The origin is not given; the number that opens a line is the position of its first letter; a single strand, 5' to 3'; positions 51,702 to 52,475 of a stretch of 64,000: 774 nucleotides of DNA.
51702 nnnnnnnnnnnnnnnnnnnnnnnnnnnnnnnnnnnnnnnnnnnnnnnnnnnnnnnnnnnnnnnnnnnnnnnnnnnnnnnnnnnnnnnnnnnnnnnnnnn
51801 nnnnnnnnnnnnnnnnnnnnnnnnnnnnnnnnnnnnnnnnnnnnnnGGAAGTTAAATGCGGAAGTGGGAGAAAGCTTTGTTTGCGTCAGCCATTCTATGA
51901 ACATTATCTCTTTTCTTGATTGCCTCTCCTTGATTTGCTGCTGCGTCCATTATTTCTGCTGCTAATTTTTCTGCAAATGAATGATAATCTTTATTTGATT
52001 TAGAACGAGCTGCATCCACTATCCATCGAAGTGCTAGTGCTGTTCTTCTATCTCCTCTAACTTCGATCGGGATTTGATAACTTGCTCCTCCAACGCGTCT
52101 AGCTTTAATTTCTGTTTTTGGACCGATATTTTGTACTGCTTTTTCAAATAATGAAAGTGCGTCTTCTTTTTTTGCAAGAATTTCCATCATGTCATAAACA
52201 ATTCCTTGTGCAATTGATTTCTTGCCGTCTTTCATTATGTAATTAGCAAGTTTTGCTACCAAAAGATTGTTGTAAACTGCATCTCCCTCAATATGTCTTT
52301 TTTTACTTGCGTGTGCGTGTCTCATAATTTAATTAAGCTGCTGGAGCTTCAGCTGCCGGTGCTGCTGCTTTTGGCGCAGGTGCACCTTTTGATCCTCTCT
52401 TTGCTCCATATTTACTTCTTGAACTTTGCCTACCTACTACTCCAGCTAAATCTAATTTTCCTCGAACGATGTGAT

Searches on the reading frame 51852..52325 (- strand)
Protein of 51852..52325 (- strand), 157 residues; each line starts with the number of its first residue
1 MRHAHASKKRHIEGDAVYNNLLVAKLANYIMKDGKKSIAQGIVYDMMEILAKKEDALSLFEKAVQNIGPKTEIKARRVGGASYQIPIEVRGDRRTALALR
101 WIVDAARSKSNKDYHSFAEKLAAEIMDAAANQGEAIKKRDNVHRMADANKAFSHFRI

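Call 86: search_protein_families(library=pfam, proteins=[window:51852-52325:-], max_evalue=0.001)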
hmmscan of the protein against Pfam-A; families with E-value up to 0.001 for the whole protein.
window:51852-52325:- (157 aa): 1 family
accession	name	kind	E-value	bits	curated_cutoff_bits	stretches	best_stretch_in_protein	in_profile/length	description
PF00177.27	Ribosomal_S7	-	1.9e-53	180.5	24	1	5-150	4-148/148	Ribosomal protein S7p/S5e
